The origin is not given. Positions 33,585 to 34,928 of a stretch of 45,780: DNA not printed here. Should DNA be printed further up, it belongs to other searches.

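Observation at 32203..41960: Two diverged, convergently oriented copies of a translationally coupled permease plus membrane-anchored binding-protein cassette: possible new binding-protein-dependent secondary transporter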

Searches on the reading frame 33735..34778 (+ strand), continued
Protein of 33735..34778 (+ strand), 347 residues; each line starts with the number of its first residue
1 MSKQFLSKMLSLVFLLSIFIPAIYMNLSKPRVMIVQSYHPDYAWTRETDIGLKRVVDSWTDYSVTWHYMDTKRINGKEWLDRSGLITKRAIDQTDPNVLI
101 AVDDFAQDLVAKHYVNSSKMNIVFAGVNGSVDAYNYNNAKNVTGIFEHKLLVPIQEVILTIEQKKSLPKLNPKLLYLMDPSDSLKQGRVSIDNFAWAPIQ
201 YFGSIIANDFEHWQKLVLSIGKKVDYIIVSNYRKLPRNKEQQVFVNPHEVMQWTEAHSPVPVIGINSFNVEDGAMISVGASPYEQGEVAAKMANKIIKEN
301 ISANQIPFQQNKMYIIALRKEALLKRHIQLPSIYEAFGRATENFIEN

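Call 51: fold_search(model_id=the predicted structure, library=pdb)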
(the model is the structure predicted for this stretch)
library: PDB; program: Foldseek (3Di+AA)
matches with E <= 10: 1531; with E <= 0.001: 240
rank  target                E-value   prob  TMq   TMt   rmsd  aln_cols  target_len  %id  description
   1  3lkv                  1.9e-13  1.00  0.59  0.68   5.7       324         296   18  Crystal structure of conserved domain protein from vibrio cholerae o1 biovar eltor str. n16961 (released 2010-03-02)
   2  3lft_B                3.3e-12  1.00  0.57  0.66   6.0       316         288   15  The Crystal Structure of the ABC domain in complex with L-Trp from Streptococcus pneumonia to 1.35A (released 2010-02-02)
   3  3lft_A                1.4e-11  1.00  0.59  0.67   5.8       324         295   14  The Crystal Structure of the ABC domain in complex with L-Trp from Streptococcus pneumonia to 1.35A (released 2010-02-02)
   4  6hni                  4.7e-11  1.00  0.60  0.69   5.6       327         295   16  The ligand-bound, closed structure of CD0873, a substrate binding protein with adhesive properties from Clostridium diff (released 2019-08-28)
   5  6hnj                  1.5e-10  1.00  0.66  0.76   4.2       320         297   15  The ligand-bound, open structure of CD0873, a substrate binding protein with adhesive properties from Clostridium diffic (released 2019-08-28)
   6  4ry0                  4.3e-09  1.00  0.46  0.53   7.3       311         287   14  Crystal structure of ribose transporter solute binding protein RHE_PF00037 from Rhizobium etli CFN 42, TARGET EFI-511357 (released 2014-12-24)
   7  4wzz                  3.0e-08  1.00  0.46  0.49   6.0       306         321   10  CRYSTAL STRUCTURE OF AN ABC TRANSPORTER SOLUTE BINDING PROTEIN (IPR025997) FROM CLOSTRIDIUM PHYTOFERMENTAS (Cphy_0583, T (released 2014-12-17)
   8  3gbv_B                4.3e-08  1.00  0.49  0.57   6.6       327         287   11  Crystal structure of a putative LacI transcriptional regulator from Bacteroides fragilis (released 2009-03-10)
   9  1dbp                  5.1e-08  1.00  0.50  0.61   6.3       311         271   12  IDENTICAL MUTATIONS AT CORRESPONDING POSITIONS IN TWO HOMOLOGOUS PROTEINS WITH NON-IDENTICAL EFFECTS (released 1994-05-31)
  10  4ry8_B                5.4e-08  1.00  0.47  0.50   8.6       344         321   11  Crystal structure of 5-methylthioribose transporter solute binding protein TLET_1677 from Thermotoga lettingae TMO TAR (released 2014-12-24)
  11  2o20_C                6.1e-08  1.00  0.47  0.57   6.7       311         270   12  Crystal structure of transcription regulator CcpA of Lactococcus lactis (released 2007-03-27)
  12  4iil                  6.5e-08  1.00  0.49  0.53   7.4       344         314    7  Crystal Structure of RfuA (TP0298) of T. pallidum Bound to Riboflavin (released 2013-02-27)
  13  1drk                  8.2e-08  1.00  0.48  0.59   6.9       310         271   14  PROBING PROTEIN-PROTEIN INTERACTIONS: THE RIBOSE-BINDING PROTEIN IN BACTERIAL TRANSPORT AND CHEMOTAXIS (released 1995-01-26)
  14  4yo7                  9.2e-08  1.00  0.46  0.54   7.3       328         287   13  Crystal Structure of an ABC transporter solute binding protein (IPR025997) from Bacillus halodurans C-125 (BH2323, TARGE (released 2015-03-25)
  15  2o20_B                9.8e-08  1.00  0.47  0.56   7.2       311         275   14  Crystal structure of transcription regulator CcpA of Lactococcus lactis (released 2007-03-27)
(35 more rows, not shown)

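Call 53: search_protein_families(library=pfam, proteins=[P0098, P0116], max_evalue=0.01)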
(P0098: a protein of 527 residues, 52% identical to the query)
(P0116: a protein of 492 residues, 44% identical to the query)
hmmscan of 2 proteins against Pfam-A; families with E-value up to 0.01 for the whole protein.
P0098 (527 aa): 3 families
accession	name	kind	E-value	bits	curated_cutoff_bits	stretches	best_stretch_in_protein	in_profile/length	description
PF04225.17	LysM_OapA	-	1.2e-09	38.5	22.3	1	238-312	6-79/85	Opacity-associated protein A LysM-like domain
PF04392.18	ABC_sub_bind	-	1.7e-06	28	25.9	1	430-493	201-263/293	ABC transporter substrate binding protein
PF22310.2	NMB0315_dom_I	-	0.0016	19.1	27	1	238-293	7-62/83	NMB0315-like, domain I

P0116 (492 aa): 2 families
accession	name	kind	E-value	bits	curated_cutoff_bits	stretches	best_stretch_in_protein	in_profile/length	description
PF13464.11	RodZ_C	-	5.3e-16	58.8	23.9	1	423-485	2-64/72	RodZ C-terminal domain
PF04392.18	ABC_sub_bind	-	1.6e-09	37.9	25.9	1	238-330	191-282/293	ABC transporter substrate binding protein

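Call 59: search_protein_families(library=pfam, proteins=[L008:5298-5822:-, L008:4834-5253:-, L008:7006-7596:+, L008:7593-8942:+, L008:8943-9521:+, L063:2762-5803:+, L063:7024-7701:+, L063:7756-10182:-, L008:4034-4549:+, L008:1704-3290:+], max_evalue=0.001)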
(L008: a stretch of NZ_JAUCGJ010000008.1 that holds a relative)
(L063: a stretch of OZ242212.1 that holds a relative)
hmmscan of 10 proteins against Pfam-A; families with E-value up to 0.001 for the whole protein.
L008:5298-5822:- (174 aa): 1 family
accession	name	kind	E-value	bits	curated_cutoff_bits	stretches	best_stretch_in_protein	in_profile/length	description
PF01713.27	Smr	-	5.9e-27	94.1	25.7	1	92-173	1-77/77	Smr domain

L008:4834-5253:- (139 aa): 0 families

L008:7006-7596:+ (196 aa): 1 family
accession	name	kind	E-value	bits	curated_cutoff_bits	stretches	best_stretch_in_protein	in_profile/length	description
PF00300.27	His_Phos_1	-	4e-25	89.1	21.7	1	3-173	1-177/194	Histidine phosphatase superfamily (branch 1)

L008:7593-8942:+ (449 aa): 2 families
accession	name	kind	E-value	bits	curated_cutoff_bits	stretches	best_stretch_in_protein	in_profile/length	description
PF00557.29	Peptidase_M24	-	6.6e-65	219.2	23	1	187-429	2-208/208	Metallopeptidase family M24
PF05195.22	AMP_N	-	3.2e-38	130.6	24.6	1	9-132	1-121/121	Aminopeptidase P, N-terminal domain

L008:8943-9521:+ (192 aa): 1 family
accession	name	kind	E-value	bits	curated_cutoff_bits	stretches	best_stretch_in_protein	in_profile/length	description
PF05685.18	Uma2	-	2.2e-32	112.4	27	1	15-175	3-163/172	Putative restriction endonuclease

L063:2762-5803:+ (1013 aa): 2 families
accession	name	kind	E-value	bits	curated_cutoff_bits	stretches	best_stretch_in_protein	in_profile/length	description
PF13575.12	DUF4135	-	2.9e-56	191.7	29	1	206-570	2-377/378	Domain of unknown function (DUF4135)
PF05147.19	LANC_like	-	0.00022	20.4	23.2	0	695-846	9-156/350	Lanthionine synthetase C-like protein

L063:7024-7701:+ (225 aa): 2 families
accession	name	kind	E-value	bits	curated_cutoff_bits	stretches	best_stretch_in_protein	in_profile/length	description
PF00881.29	Nitroreductase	-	6.2e-27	95.3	23.5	1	7-200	1-167/167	Nitroreductase family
PF14512.11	TM1586_NiRdase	-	7.9e-12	45.7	27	1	136-203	71-135/215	Putative TM nitroreductase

L063:7756-10182:- (808 aa): 1 family
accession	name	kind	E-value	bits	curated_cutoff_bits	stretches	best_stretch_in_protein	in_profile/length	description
PF02624.21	YcaO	-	7.4e-76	256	25.7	1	434-771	1-325/325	YcaO cyclodehydratase, ATP-ad Mg2+-binding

L008:4034-4549:+ (171 aa): 1 family
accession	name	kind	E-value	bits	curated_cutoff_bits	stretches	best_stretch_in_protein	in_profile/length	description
PF01668.23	SmpB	-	6.2e-57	192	27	1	27-169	1-142/143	SmpB protein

L008:1704-3290:+ (528 aa): 11 families
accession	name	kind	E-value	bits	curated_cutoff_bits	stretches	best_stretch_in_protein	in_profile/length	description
PF01512.22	Complex1_51K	-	2.1e-48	164.5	31.2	1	138-290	1-150/150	Nuo51 FMN-binding domain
PF13375.12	RnfC_N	-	1e-29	102.9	25.6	1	9-114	1-101/101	RnfC Barrel sandwich hybrid domain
PF12838.12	Fer4_7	-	2.5e-08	34.7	27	1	382-435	2-52/52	4Fe-4S dicluster domain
PF13237.11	Fer4_10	-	2.3e-07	31.1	25.5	1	381-432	8-53/53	4Fe-4S dicluster domain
PF13183.11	Fer4_8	-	8e-07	29.9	27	1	381-435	4-68/68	4Fe-4S dicluster domain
PF13534.11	Fer4_17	-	1.5e-06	29.1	22.2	1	382-435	2-60/61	4Fe-4S dicluster domain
PF13187.11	Fer4_9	-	2.2e-06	28.1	27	1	382-434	2-50/52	4Fe-4S dicluster domain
PF12797.12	Fer4_2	-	6.8e-06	26.1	24.5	0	381-394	9-22/22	4Fe-4S binding domain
PF00037.32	Fer4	-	7e-06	26.1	21.1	0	382-394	8-20/24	4Fe-4S binding domain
PF12800.12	Fer4_4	-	2.6e-05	24.6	24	0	382-394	4-16/17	4Fe-4S binding domain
PF10531.15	SLBB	-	0.00094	19.4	27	0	302-348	1-53/55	SLBB domain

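Call 68: search_protein_families(library=pfam, proteins=[L010:60-752:-, L010:7604-8203:+, L009:6555-7409:+, L029:1217-4069:+, L025:3383-5665:+, L059:2957-4429:+], max_evalue=0.001)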
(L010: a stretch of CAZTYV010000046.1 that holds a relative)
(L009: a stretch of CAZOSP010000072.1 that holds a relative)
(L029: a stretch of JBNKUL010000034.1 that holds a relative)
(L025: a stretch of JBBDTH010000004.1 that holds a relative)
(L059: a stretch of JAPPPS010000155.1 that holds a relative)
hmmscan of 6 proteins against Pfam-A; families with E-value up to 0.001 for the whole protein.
L010:60-752:- (230 aa): 4 families
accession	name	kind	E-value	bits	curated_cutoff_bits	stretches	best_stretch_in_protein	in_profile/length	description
PF01323.26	DSBA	-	8.9e-13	48.9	25.6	1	104-190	89-175/191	DSBA-like thioredoxin domain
PF13462.12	Thioredoxin_4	-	1.2e-06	29.3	23.2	1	59-204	17-162/165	Thioredoxin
PF13192.12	Thioredoxin_3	-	1.2e-05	25.6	24.8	0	154-192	20-60/76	Thioredoxin domain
PF13743.12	Thioredoxin_5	-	1.3e-05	25.4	27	1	118-189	94-165/186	Thioredoxin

L010:7604-8203:+ (199 aa): 0 families

L009:6555-7409:+ (284 aa): 1 family
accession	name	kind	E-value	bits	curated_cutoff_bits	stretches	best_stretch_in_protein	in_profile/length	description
PF00685.33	Sulfotransfer_1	-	2.7e-05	24.1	22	1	32-146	6-116/255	Sulfotransferase domain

L029:1217-4069:+ (950 aa): 3 families
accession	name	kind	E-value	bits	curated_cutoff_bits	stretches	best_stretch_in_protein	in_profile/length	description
PF13458.12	Peripla_BP_6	-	6.6e-33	115.2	31.7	1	38-403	3-339/343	Periplasmic binding protein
PF01094.35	ANF_receptor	-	5.7e-28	98.4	25.4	1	64-394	10-341/353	Receptor family ligand binding region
PF00924.24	MS_channel_2nd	-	1e-19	70.8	20.2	1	790-857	5-68/68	Mechanosensitive ion channel, beta-domain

L025:3383-5665:+ (760 aa): 4 families
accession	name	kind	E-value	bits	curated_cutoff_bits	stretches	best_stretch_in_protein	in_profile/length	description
PF00916.26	Sulfate_transp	-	1e-58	199.4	23.2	1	23-409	1-369/380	Sulfate permease family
PF00027.35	cNMP_binding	-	6.4e-19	68.2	27.5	1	641-728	2-88/89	Cyclic nucleotide-binding domain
PF01740.26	STAS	-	7.6e-13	48.6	22.6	1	488-563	6-81/106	STAS domain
PF13466.11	STAS_2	-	0.001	19.7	29.2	0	507-557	11-61/80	STAS domain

L059:2957-4429:+ (490 aa): 1 family
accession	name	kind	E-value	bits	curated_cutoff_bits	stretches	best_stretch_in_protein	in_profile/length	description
PF02321.23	OEP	-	4e-47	160.9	22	2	285-472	1-187/187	Outer membrane efflux protein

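Call 80: search_protein_representatives(alignment_id=A3)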
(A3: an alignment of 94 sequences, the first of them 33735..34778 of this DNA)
Query: 94 sequences, 347 profile positions. Proteins with E-value up to 0.001 (for the whole library): 5287; up to 1e-10: 2164; up to 1e-30: 364. The best 150 are listed.
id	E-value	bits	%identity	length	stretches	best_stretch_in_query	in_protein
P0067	1.4e-164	563.7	-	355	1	3-346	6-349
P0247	2.7e-140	483.8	-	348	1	1-346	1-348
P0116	1.1e-138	478.6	-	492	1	1-346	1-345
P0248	9.3e-133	459.0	-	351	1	8-345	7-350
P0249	2.0e-125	434.9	-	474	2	5-162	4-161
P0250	1.5e-124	432.0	-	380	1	1-346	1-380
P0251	1.6e-122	425.4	-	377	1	4-346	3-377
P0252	3.8e-120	417.5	-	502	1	5-345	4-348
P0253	7.5e-120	416.6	-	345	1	7-345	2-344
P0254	2.3e-118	411.7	-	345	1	6-346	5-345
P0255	4.3e-118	410.8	-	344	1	6-346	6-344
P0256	3.0e-115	401.4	-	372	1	4-345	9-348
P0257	1.9e-112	392.3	-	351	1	6-343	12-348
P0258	3.2e-109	381.6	-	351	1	4-346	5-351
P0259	7.3e-108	377.2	-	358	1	6-345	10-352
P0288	2.7e-85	302.9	-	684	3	172-346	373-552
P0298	1.1e-80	287.8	-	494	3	5-116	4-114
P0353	8.4e-62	225.7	-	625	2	26-331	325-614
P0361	3.5e-59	217.1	-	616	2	15-316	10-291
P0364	2.3e-57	211.1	-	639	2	8-332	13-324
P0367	4.1e-57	210.3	-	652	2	6-331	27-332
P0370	4.1e-56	207.0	-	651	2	24-331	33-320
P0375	5.4e-55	203.3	-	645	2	31-321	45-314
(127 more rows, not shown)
